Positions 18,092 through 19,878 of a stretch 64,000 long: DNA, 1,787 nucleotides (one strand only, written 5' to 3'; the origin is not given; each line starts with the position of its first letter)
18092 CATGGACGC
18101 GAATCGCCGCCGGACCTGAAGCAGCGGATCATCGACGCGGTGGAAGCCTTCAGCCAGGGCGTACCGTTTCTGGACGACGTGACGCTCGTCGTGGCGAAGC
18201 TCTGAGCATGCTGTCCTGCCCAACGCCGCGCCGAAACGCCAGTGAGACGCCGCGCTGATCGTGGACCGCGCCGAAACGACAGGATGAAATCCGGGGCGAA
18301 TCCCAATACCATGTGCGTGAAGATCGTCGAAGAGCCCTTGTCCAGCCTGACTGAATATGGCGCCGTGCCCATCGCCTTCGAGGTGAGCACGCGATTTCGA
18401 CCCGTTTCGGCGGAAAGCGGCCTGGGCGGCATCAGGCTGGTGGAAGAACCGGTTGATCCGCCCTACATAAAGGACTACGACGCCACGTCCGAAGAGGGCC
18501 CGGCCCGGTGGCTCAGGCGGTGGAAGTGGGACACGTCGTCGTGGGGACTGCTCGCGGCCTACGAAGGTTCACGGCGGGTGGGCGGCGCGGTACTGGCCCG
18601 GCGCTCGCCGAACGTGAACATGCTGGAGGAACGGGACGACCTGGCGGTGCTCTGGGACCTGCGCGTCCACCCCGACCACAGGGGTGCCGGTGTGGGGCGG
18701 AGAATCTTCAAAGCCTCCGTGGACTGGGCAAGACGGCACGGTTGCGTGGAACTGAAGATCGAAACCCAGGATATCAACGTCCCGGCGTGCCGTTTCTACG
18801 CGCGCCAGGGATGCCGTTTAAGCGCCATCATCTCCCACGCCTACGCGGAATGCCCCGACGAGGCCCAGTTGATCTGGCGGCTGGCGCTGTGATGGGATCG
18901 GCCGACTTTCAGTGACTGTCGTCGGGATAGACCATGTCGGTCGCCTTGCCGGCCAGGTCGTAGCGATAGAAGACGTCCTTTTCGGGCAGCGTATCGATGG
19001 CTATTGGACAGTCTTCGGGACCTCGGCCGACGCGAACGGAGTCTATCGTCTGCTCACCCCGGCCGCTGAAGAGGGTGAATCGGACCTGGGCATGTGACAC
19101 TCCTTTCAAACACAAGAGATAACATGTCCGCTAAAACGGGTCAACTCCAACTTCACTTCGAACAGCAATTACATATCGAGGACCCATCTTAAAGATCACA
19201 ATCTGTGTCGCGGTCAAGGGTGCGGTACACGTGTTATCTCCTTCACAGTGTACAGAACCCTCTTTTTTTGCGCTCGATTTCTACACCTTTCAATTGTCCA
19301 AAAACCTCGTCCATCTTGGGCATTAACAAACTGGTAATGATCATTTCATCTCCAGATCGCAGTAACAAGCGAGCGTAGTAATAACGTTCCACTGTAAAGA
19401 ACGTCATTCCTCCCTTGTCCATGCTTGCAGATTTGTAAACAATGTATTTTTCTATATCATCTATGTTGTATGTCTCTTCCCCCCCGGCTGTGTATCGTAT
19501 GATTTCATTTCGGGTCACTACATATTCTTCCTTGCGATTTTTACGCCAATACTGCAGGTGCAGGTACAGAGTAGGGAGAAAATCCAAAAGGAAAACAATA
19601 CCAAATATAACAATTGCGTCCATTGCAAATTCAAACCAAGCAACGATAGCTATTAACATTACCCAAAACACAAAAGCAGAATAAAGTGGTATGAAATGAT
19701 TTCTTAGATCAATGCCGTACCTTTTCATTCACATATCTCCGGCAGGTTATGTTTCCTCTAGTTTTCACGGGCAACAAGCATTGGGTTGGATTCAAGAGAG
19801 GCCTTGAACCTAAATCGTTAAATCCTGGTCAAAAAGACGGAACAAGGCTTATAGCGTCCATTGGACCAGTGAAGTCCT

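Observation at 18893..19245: Rhs remnant and conserved downstream spacer mark the edge of the Rhs island next to the GNAT gene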

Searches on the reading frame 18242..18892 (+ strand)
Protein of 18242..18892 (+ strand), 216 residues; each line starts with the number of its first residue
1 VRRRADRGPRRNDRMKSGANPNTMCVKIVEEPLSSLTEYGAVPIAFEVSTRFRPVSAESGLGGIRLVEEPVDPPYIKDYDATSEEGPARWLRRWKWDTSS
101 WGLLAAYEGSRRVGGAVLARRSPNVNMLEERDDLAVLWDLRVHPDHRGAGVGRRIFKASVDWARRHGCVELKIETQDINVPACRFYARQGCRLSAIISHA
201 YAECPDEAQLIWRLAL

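Call 8: search_protein_families(library=pfam, proteins=[window:18242-18892:+], max_evalue=0.1)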
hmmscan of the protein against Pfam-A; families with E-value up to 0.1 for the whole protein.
window:18242-18892:+ (216 aa): 6 families
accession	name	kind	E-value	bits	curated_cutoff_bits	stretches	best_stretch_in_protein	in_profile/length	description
PF00583.31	Acetyltransf_1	-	6.3e-17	62.4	20.7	1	83-190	9-115/116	Acetyltransferase (GNAT) family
PF13508.13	Acetyltransf_7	-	6e-10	39.8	27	1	104-190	6-81/84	Acetyltransferase (GNAT) domain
PF13302.13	Acetyltransf_3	-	0.00011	23.3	25.4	1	81-192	31-138/138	Acetyltransferase (GNAT) domain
PF14542.12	Acetyltransf_CG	-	0.0024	18.4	30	1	131-167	21-57/80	GCN5-related N-acetyl-transferase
PF13673.13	Acetyltransf_10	-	0.0058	17.1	23.6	1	104-190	34-106/128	Acetyltransferase (GNAT) domain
PF08445.16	FR47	-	0.025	15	22.1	1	131-192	18-78/86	FR47-like protein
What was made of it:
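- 18242..18892 (+): GNAT acetyltransferase gene. This is the conserved chromosomal flank, convergent with the rhs operon. Its stop codon is at 18890-18892. Pfam Acetyltransf_1, E 6.3e-17 (call 8).
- Checked: The GNAT gene (Pfam Acetyltransf_1, E 6e-17, call 8) stops at 18890-18892, so 27 bp separate the stop from the remnant.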

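Call 12: find_related_loci(query=window:18242-18892:+, collection=genome_contigs, flank=10000)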
Query window:18242-18892:+ (216 aa) in genome_contigs; peptide patterns used: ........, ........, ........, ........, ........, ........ (x = any residue, [..] = any of these).
74 stretches matched a pattern; 22 encode a relative of the query (tblastn E <= 1e-3); 22 distinct loci.
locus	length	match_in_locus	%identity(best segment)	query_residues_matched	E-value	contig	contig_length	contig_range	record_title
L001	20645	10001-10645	91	2-216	2e-129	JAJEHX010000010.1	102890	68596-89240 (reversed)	MAG: Candidatus Latescibacterota bacterium isolate p16x63bins.21 k141_95027, whole genome shotgun sequence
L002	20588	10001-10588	86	22-216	3e-111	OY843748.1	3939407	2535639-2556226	MAG: bacterium isolate 9408d56b-0626-48ff-8cc4-40385ffb9045 genome assembly, chromosome: 1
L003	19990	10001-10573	56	23-216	2e-67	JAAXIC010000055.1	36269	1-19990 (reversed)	MAG: Chloroflexota bacterium isolate Plut_88905 unfiltered_Plut_88905_genomic_contig_802109, whole genome shotgun sequen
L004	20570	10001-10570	54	24-216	2e-65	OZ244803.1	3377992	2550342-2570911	MAG: Chloroflexota bacterium isolate 79ba3885-3119-4226-a239-5f829a180bad genome assembly, chromosome: 1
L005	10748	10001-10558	53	26-212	1e-59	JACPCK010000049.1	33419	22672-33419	MAG: Chloroflexi bacterium isolate NC_groundwater_281_Ag_S-0.65um_61_16 S6_GD2017_2_S65_scaffold_628, whole genome shotg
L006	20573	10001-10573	52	19-216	5e-59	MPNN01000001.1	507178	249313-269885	MAG: SAR202 cluster bacterium bin127 NODE_7_length_507178_cov_14.8665_ID_13, whole genome shotgun sequence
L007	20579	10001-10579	48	19-216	4e-59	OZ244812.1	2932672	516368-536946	MAG: Dehalococcoidia bacterium isolate f4821300-c58a-40ba-8832-efcde2d4543a genome assembly, chromosome: 1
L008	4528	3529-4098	51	22-216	4e-59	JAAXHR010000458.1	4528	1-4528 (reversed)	MAG: Dehalococcoidia bacterium isolate Plut_88894 unfiltered_Plut_88894_genomic_contig_866845, whole genome shotgun sequ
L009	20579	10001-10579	51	17-216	2e-58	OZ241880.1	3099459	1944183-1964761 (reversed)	MAG: Dehalococcoidia bacterium isolate 7793bf3c-8c6b-46c4-b31f-2e3337617696 genome assembly, chromosome: 1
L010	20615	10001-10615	50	4-216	8e-58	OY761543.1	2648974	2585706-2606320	MAG: Dehalococcoidia bacterium isolate d8cdd4bd-f85c-46d1-a80f-042a7445dbc9 genome assembly, chromosome: 1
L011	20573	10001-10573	49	20-216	2e-56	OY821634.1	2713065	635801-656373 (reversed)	MAG: Dehalococcoidia bacterium isolate 1c9b0e2f-99e9-4817-8d5d-eeea35646e5a genome assembly, chromosome: 1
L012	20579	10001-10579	49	18-216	3e-55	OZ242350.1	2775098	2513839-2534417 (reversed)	MAG: Dehalococcoidia bacterium isolate 92d31dc7-efba-4db6-8797-37a4ec0fc186 genome assembly, chromosome: 1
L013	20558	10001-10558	49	22-216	3e-55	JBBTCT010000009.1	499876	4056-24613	MAG: Planctomycetota bacterium isolate H51-bin301_1 H51_bin301_1_000000000009, whole genome shotgun sequence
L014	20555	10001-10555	51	26-216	6e-55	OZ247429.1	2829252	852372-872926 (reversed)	MAG: Dehalococcoidia bacterium isolate a97b4ec8-5f2d-4628-9c3d-470ea82cb923 genome assembly, chromosome: 1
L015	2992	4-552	51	28-216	3e-53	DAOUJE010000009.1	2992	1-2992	MAG TPA_asm: Dehalococcoidia bacterium isolate S32_243 k113_18449, whole genome shotgun sequence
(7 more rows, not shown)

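Call 42: find_related_loci(query=window:18242-18892:+, collection=metagenome_contigs, flank=10000)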
Query window:18242-18892:+ (216 aa) in metagenome_contigs; peptide patterns used: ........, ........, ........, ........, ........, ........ (x = any residue, [..] = any of these).
100 stretches matched a pattern; 11 encode a relative of the query (tblastn E <= 1e-3); 11 distinct loci.
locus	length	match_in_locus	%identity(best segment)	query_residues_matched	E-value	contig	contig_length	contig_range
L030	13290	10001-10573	87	26-216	2e-113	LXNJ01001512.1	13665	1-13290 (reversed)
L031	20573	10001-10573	52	19-216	1e-59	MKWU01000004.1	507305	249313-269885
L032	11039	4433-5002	49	20-216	9e-51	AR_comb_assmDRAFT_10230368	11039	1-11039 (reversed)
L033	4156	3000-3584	43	23-216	2e-50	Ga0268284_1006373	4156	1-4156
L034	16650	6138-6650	50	35-212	1e-49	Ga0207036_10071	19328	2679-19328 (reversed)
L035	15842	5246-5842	42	19-216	3e-48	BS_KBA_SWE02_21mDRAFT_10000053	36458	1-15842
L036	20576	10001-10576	41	26-216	2e-47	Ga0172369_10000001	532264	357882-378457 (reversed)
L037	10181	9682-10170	45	36-201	1e-44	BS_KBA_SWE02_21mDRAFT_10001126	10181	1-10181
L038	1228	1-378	49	89-216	3e-39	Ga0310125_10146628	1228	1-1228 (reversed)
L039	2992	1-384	51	83-212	2e-37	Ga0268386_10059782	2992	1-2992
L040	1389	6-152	63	168-216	1e-15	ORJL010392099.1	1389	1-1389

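Call 61: search_protein_families(library=pfam, proteins=[L002:10757-11986:-, L002:12292-13185:+], max_evalue=0.01)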
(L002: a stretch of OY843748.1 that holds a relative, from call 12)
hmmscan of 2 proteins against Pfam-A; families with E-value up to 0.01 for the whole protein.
L002:10757-11986:- (409 aa): 0 families

L002:12292-13185:+ (297 aa): 0 families

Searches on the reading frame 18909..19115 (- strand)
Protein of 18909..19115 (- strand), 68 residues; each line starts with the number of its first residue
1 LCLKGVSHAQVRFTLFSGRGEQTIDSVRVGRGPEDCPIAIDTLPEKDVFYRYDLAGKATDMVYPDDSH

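Call 8: search_protein_families(library=pfam, proteins=[window:18909-19115:-], max_evalue=0.1)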
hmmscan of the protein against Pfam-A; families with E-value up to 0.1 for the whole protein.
window:18909-19115:- (68 aa): 0 families

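Call 71: search_protein_families(library=ncbifam, proteins=[window:18909-19115:-], max_evalue=0.01)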
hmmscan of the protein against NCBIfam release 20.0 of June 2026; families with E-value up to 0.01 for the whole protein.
window:18909-19115:- (68 aa): 0 families
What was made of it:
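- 18920..19003 (-): Vestigial Rhs core fragment of 84 bp, encoding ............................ It is homologous to main rhs 26299-26216 and orphan rhs 21879-21796. It has no start codon, no core-end domain, no toxin and no immunity gene. The 68-aa ORF that contains it (18909-19115) has no Pfam or NCBIfam hit (calls 8, 71).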

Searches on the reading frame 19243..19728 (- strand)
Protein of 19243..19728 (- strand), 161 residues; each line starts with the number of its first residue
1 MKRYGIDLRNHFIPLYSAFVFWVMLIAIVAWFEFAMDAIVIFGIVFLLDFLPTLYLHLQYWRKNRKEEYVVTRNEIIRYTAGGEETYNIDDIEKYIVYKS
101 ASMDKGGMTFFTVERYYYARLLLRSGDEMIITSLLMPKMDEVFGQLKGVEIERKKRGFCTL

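Call 8: search_protein_families(library=pfam, proteins=[window:19243-19728:-], max_evalue=0.1)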
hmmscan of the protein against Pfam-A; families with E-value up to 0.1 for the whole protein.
window:19243-19728:- (161 aa): 0 families

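Call 10: find_encoding_contigs(protein=window:19243-19728:-, flank=10000, max_places=10)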
Protein window:19243-19728:- (161 aa): no gene with exactly this product is on record in the collection.

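Call 22: find_homologous_proteins(query=window:19243-19728:-)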
Query window:19243-19728:- (161 aa): 10 proteins with E <= 0.001 among 20 candidates.
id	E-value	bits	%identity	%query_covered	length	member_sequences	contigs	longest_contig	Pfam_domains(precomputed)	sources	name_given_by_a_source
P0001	2.3e-102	358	100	100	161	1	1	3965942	PF26566.1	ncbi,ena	-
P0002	8.3e-74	265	72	100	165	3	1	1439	PF26566.1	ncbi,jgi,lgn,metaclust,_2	metaclust:\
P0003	5.0e-59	217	62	100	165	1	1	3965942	PF26566.1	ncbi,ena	-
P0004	3.0e-56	208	59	100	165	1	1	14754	PF26566.1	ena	-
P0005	4.9e-56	207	59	100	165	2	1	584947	PF26566.1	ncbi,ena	-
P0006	7.7e-56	207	60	100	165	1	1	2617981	PF26566.1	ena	-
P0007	2.4e-52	195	57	100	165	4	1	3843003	PF26566.1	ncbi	-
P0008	4.3e-47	178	56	100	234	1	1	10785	PF26566.1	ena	-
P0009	3.7e-40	156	47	99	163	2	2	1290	PF26566.1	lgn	-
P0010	1.7e-23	102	39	83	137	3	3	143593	PF26566.1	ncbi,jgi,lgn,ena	-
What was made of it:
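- The imm2 protein is on record on a single 3.97-Mb contig (call 22).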

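Call 23: find_encoding_contigs(protein=P0001, flank=3000, max_places=3)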
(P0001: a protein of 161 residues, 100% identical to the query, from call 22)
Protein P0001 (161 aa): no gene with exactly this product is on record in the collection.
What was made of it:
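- Tried and rejected: Nothing on record (calls 10, 23).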

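Call 24: find_encoding_contigs(protein=P0005, flank=10000, max_places=3)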
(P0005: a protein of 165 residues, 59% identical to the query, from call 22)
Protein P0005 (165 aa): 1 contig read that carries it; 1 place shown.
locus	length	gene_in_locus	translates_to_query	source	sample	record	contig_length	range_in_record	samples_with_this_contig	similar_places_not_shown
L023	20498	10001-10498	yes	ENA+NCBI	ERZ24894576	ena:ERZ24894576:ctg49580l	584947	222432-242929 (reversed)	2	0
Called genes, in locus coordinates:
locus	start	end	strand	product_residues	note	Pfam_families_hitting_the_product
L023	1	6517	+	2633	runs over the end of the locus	-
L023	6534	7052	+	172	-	-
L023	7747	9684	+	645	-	PF05593:RHS_repeat, PF25023:TEN_YD-shell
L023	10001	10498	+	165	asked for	PF26566:PH_40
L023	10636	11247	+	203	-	-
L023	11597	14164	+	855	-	PF05593:RHS_repeat, PF25023:TEN_YD-shell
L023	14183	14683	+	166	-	-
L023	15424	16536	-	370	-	PF01548:DEDD_Tnp_IS110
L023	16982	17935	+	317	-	-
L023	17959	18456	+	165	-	PF13620:CarboxypepD_reg (faint)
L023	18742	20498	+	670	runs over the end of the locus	PF25023:TEN_YD-shell (weak), PF05593:RHS_repeat, PF25023:TEN_YD-shell, PF18925:DUF5675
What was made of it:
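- Tried and rejected: The PH_40 label comes only from precomputed annotations (calls 22, 24).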

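Call 25: find_encoding_contigs(protein=P0006, flank=10000, max_places=3)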
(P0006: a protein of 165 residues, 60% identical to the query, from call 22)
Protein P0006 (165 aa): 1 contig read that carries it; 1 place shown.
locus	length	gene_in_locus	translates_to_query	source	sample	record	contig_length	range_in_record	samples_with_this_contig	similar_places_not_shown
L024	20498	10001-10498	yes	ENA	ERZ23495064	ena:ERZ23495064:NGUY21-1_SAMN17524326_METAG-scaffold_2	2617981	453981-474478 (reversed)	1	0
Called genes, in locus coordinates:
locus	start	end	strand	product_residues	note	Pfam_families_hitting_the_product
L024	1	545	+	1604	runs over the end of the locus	PF02368:Big_2 (faint), PF05345:He_PIG (faint), PF17803:Cadherin_4 (faint), PF21027:Sde0182_C (faint), PF17963:Big_9 (weak), PF17892:Cadherin_5 (weak), PF17963:Big_9 (weak)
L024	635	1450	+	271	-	-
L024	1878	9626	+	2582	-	PF20041:DUF6443 (weak), PF05593:RHS_repeat, PF25023:TEN_YD-shell (weak), PF05593:RHS_repeat (weak), PF25023:TEN_YD-shell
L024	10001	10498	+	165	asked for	PF26566:PH_40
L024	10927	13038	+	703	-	PF25023:TEN_YD-shell (weak), PF05593:RHS_repeat, PF25023:TEN_YD-shell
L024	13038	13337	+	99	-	-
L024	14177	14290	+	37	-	-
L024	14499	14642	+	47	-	-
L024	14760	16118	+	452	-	PF05593:RHS_repeat (weak), PF25023:TEN_YD-shell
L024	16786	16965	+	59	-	-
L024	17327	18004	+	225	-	PF25023:TEN_YD-shell (weak), PF05593:RHS_repeat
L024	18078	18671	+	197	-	PF13338:AbiEi_4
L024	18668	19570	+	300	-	PF08843:AbiEii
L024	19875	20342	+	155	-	-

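Call 26: find_encoding_contigs(protein=P0007, flank=10000, max_places=3)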
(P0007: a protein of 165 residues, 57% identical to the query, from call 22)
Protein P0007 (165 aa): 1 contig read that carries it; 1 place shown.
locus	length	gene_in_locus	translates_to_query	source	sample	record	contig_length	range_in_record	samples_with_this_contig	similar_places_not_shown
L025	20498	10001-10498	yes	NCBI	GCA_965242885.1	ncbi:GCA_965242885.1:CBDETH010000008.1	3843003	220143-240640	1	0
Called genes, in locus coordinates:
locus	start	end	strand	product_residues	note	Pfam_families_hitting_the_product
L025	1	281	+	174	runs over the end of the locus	-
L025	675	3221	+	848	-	PF05593:RHS_repeat, PF25023:TEN_YD-shell (weak), PF05593:RHS_repeat, PF25023:TEN_YD-shell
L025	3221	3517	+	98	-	-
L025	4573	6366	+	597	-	PF05593:RHS_repeat (weak), PF25023:TEN_YD-shell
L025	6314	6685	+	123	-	-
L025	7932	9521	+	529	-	PF05593:RHS_repeat, PF25023:TEN_YD-shell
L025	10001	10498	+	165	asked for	PF26566:PH_40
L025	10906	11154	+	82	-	-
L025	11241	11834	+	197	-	PF13338:AbiEi_4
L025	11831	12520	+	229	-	PF08843:AbiEii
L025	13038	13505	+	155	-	-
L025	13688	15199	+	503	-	PF00493:MCM (faint), PF00004:AAA, PF07724:AAA_2, PF07728:AAA_5 (faint)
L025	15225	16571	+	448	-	PF08543:Phos_pyr_kin, PF00294:PfkB, PF10120:ThiN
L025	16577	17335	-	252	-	PF01261:AP_endonuc_2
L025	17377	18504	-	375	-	PF08240:ADH_N, PF16912:Glu_dehyd_C, PF00107:ADH_zinc_N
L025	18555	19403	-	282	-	PF00081:Sod_Fe_N, PF02777:Sod_Fe_C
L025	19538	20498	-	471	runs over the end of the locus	-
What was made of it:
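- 19243..19728 (-): imm2, the presumed immunity gene of the orphan module. 161 aa, with hydrophobic N-terminal stretches that look like membrane segments by eye (not tested). Family PF26566 PH_40. Homologues carry the precomputed PF26566 label and sit behind rhs-CT genes (calls 22, 24-26).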

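Call 33: find_encoding_contigs(protein=P0002, flank=10000, max_places=5)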
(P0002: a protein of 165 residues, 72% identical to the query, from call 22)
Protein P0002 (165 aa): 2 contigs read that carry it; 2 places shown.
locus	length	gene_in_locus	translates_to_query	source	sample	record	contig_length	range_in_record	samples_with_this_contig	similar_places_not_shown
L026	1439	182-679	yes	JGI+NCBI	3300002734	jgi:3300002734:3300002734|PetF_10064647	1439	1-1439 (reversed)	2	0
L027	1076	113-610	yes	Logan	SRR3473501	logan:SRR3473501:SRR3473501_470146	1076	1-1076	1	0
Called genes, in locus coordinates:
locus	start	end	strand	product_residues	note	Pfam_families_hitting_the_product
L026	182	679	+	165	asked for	PF26566:PH_40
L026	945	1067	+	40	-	-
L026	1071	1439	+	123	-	?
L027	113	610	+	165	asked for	PF26566:PH_40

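Call 34: find_encoding_contigs(protein=P0004, flank=10000, max_places=3)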
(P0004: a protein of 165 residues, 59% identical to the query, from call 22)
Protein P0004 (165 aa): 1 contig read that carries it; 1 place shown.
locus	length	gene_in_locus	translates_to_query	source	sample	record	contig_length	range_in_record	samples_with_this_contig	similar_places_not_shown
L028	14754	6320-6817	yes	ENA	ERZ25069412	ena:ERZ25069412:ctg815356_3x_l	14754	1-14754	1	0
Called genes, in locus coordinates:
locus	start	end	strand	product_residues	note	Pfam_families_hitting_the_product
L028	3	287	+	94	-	?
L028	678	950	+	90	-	-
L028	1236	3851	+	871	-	PF05593:RHS_repeat, PF25023:TEN_YD-shell (weak), PF05593:RHS_repeat, PF25023:TEN_YD-shell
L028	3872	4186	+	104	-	-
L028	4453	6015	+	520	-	PF25023:TEN_YD-shell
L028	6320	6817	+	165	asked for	PF26566:PH_40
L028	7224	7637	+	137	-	-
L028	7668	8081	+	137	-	PF05593:RHS_repeat (weak), PF25023:TEN_YD-shell (weak)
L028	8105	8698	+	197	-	PF13338:AbiEi_4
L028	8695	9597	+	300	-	PF08843:AbiEii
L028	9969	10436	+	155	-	-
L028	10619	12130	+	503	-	PF00493:MCM (faint), PF00004:AAA, PF07724:AAA_2, PF07728:AAA_5 (faint)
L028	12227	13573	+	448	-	PF08543:Phos_pyr_kin, PF00294:PfkB, PF10120:ThiN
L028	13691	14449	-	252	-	PF01261:AP_endonuc_2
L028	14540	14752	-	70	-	?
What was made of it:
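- Homologous rhs arrays sit at other chromosomal sites in L024, L025 and L028 (next to AbiEi/AbiEii), so the array does move (calls 25, 26, 34).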

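Call 35: find_encoding_contigs(protein=P0008, flank=10000, max_places=3)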
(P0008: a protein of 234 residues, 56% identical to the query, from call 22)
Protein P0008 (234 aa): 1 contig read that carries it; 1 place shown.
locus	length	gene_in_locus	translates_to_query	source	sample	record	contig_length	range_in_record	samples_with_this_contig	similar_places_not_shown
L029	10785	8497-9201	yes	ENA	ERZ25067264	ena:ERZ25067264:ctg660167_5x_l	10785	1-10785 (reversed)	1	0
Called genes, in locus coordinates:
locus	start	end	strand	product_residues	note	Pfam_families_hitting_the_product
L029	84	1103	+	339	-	-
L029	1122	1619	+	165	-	-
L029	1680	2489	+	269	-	-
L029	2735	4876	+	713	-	PF25023:TEN_YD-shell (weak), PF05593:RHS_repeat, PF25023:TEN_YD-shell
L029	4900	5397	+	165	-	-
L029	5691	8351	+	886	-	PF05593:RHS_repeat, PF25023:TEN_YD-shell, PF05593:RHS_repeat, PF25023:TEN_YD-shell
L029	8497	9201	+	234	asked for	PF26566:PH_40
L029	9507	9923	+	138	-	-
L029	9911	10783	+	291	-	?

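Call 71: search_protein_families(library=ncbifam, proteins=[window:19243-19728:-], max_evalue=0.01)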
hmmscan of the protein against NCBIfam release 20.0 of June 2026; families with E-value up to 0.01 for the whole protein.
window:19243-19728:- (161 aa): 0 families
